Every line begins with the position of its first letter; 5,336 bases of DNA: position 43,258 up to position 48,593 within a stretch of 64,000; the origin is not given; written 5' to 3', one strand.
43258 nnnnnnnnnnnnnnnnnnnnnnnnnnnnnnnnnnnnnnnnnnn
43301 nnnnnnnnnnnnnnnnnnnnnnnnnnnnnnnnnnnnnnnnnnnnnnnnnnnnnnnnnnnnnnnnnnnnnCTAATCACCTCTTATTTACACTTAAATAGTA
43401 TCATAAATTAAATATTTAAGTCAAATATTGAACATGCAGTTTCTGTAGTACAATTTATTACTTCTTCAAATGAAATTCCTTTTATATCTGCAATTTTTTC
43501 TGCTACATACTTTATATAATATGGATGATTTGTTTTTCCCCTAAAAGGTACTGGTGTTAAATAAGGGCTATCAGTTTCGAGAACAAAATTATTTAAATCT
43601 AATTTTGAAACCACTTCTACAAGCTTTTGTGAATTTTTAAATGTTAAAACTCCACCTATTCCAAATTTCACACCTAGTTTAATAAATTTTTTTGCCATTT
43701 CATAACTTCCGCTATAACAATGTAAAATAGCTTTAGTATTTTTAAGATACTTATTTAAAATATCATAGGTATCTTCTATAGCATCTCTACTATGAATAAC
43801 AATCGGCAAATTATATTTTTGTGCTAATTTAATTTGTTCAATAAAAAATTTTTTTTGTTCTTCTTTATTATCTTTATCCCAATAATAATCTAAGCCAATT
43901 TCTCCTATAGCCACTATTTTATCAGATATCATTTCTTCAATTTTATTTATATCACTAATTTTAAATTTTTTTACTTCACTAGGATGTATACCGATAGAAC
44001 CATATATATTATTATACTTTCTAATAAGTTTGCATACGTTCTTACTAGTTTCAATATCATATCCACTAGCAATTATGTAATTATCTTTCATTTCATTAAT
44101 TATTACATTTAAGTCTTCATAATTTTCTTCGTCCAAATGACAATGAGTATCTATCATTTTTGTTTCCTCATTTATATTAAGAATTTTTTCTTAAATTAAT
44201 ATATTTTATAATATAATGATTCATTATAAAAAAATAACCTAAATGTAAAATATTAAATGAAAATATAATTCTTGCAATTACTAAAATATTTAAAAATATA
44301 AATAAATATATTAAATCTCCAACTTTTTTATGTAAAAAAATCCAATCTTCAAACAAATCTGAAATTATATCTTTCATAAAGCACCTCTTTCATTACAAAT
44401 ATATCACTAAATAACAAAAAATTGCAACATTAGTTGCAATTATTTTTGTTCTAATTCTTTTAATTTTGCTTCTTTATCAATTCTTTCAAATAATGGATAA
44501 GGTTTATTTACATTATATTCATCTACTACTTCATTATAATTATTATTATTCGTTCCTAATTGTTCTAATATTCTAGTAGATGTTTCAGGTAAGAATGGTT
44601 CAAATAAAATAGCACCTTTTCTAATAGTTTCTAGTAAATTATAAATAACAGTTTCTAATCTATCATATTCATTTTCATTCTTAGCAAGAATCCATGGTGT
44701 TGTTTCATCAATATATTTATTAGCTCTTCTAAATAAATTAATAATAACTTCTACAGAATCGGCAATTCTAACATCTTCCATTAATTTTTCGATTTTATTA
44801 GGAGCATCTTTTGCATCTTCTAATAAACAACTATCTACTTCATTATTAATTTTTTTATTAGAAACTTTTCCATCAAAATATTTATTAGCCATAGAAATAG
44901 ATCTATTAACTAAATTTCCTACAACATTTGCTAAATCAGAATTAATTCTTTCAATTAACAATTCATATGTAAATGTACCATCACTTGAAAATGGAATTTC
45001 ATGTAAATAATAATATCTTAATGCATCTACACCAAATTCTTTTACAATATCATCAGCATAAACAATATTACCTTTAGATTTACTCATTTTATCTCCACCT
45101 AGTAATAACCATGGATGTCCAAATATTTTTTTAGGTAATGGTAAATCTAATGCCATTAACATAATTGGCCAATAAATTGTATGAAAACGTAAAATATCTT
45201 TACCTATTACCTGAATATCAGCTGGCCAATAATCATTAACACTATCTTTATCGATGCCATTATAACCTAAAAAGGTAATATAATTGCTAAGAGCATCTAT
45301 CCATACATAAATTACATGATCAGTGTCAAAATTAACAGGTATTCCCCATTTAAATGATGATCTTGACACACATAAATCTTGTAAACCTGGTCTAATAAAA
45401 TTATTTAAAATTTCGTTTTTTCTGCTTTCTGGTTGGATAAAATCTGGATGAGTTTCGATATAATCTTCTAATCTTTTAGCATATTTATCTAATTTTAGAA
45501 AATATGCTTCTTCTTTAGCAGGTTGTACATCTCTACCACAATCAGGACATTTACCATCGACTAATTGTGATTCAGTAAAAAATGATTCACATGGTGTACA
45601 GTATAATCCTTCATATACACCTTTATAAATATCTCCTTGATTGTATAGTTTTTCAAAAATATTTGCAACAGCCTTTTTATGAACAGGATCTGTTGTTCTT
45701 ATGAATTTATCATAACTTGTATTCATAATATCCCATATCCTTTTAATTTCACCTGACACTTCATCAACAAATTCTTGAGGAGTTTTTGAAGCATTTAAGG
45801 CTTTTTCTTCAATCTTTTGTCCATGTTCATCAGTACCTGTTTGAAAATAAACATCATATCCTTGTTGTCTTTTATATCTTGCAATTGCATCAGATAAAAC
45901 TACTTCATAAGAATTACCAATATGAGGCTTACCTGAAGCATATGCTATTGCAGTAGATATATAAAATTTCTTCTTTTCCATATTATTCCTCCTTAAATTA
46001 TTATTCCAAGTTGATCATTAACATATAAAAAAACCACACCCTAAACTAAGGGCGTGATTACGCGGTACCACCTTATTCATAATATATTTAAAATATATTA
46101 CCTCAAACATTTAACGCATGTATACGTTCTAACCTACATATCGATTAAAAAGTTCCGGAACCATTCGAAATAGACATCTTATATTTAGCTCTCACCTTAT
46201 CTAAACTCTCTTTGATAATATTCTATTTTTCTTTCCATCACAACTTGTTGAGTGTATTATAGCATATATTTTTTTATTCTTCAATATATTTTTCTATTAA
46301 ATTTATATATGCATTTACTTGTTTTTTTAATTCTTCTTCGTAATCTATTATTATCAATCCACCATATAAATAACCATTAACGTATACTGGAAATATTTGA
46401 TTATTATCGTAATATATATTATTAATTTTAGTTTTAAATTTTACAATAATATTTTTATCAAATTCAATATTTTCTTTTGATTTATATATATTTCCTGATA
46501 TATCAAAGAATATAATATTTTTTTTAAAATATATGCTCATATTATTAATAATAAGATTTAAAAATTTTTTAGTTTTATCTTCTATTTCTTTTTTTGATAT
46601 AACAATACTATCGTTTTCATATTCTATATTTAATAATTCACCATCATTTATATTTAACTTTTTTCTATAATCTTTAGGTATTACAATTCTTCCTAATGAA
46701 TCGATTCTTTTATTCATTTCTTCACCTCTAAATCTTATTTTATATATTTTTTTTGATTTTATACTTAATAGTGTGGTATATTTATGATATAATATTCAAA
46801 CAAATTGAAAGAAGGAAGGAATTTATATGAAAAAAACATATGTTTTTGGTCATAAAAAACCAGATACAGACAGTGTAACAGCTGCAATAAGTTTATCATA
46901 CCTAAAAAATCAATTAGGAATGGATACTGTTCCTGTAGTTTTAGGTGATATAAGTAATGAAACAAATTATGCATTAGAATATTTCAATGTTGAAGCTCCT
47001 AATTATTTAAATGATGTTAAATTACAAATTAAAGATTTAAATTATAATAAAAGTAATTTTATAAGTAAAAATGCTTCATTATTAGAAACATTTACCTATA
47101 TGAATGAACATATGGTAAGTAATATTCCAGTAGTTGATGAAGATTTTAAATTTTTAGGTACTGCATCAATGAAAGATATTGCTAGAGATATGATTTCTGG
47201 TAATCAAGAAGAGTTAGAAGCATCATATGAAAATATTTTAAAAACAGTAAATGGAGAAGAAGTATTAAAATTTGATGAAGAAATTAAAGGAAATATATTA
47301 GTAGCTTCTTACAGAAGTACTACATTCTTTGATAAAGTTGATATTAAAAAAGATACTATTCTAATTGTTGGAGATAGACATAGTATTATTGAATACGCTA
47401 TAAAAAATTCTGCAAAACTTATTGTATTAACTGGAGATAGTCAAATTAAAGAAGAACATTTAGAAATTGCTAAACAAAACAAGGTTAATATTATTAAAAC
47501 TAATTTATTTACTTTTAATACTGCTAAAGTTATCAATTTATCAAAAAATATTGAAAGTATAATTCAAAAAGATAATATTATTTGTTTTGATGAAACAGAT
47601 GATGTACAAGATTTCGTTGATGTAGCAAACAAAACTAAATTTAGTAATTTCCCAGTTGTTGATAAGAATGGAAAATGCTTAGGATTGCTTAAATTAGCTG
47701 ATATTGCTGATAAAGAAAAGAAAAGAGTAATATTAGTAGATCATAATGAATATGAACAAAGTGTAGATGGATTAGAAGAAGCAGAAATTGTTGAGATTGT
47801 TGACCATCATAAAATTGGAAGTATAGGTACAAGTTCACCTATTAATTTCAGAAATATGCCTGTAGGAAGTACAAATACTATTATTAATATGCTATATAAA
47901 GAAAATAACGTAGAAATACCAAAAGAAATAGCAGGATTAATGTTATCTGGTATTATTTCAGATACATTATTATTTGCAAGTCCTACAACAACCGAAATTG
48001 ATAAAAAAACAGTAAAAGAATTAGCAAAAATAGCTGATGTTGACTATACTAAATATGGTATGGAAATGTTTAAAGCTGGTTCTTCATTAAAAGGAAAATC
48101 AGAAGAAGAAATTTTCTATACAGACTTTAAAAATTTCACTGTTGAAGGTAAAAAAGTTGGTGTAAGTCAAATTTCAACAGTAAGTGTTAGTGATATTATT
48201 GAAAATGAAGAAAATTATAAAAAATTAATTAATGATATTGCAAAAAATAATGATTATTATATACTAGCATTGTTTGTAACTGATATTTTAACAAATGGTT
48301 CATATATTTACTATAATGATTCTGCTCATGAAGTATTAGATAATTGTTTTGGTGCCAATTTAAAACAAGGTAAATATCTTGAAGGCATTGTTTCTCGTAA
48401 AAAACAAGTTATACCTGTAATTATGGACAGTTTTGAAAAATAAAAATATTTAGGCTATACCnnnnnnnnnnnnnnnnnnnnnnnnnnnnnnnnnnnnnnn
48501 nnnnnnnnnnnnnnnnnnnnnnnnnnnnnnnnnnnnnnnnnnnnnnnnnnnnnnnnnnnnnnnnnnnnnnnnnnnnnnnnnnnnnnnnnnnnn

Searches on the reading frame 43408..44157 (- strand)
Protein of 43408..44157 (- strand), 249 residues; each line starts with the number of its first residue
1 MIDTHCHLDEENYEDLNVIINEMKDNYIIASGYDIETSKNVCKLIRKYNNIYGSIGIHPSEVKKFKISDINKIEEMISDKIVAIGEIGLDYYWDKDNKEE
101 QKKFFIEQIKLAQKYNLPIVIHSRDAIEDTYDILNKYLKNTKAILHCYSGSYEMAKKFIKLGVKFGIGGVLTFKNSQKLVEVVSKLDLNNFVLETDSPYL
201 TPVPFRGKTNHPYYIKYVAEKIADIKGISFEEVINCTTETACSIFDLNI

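Call 58: search_protein_families(library=pfam, proteins=[window:43408-44157:-], max_evalue=0.00001)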
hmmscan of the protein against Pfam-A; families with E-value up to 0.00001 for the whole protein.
window:43408-44157:- (249 aa): 1 family
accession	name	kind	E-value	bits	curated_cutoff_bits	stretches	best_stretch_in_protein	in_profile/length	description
PF01026.27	TatD_DNase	-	1.8e-82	277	27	1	2-245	1-252/253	TatD related DNase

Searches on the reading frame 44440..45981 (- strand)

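Call 59: search_protein_families(library=pfam, proteins=[window:44440-45981:-], max_evalue=0.00001)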
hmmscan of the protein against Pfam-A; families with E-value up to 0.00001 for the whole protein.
window:44440-45981:- (513 aa): 5 families
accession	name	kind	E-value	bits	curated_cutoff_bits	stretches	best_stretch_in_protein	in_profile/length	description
PF09334.17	tRNA-synt_1g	-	3.6e-112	375.4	20.1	2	155-361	179-390/391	tRNA synthetases class I (M)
PF00133.28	tRNA-synt_1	-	5.9e-35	121.3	22.7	2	2-217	21-244/414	tRNA synthetases class I (I, L, M and V)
PF01406.26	tRNA-synt_1e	-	1.2e-12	48.3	27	0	6-121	12-124/301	tRNA synthetases class I (C) catalytic domain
PF19303.5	Anticodon_3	-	5.2e-09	36.6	23.5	1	381-486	9-112/152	Anticodon binding domain of methionyl tRNA ligase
PF01921.24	tRNA-synt_1f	-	1.3e-08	34.6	27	0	258-331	239-315/360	tRNA synthetases class I (K)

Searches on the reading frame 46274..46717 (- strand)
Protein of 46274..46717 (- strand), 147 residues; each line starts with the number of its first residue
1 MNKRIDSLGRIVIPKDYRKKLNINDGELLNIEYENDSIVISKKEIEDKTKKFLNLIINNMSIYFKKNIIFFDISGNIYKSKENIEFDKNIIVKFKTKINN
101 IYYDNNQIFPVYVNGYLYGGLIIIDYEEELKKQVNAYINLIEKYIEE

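Call 59: search_protein_families(library=pfam, proteins=[window:46274-46717:-], max_evalue=0.00001)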
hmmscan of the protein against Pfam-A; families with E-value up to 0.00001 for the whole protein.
window:46274-46717:- (147 aa): 1 family
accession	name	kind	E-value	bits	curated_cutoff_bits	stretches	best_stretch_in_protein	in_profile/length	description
PF04014.23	MazE_antitoxin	-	1.9e-10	41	24.7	1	4-44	3-44/48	Antidote-toxin recognition MazE, bacterial antitoxin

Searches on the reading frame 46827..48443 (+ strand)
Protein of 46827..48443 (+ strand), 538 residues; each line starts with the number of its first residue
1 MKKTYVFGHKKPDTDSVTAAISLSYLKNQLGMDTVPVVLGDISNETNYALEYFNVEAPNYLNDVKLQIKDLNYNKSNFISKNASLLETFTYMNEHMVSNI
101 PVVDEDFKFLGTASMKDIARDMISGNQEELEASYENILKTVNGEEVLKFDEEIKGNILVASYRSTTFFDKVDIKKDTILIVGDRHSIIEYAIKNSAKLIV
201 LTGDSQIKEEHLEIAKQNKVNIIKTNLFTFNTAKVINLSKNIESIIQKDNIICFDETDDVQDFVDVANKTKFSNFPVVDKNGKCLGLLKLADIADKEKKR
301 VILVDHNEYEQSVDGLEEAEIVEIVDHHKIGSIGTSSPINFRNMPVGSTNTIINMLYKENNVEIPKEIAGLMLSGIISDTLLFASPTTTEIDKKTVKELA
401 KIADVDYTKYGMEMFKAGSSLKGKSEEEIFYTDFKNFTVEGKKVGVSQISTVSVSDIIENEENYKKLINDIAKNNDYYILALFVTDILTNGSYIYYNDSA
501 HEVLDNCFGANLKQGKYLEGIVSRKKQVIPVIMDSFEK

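Call 59: search_protein_families(library=pfam, proteins=[window:46827-48443:+], max_evalue=0.00001)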
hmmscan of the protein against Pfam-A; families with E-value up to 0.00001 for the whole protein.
window:46827-48443:+ (538 aa): 4 families
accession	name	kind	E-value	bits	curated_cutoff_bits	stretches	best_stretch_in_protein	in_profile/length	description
PF02833.19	DHHA2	-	2.3e-30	106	27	1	412-534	1-125/126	DHHA2 domain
PF01368.27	DHH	-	1.5e-22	80.7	28.1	1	3-376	1-125/125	DHH family, N-terminal domain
PF00571.33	CBS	-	1.4e-16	61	24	2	248-295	6-53/57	CBS domain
PF07085.17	DRTGG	-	8.3e-16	58.2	25.2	1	136-238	1-104/105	DRTGG domain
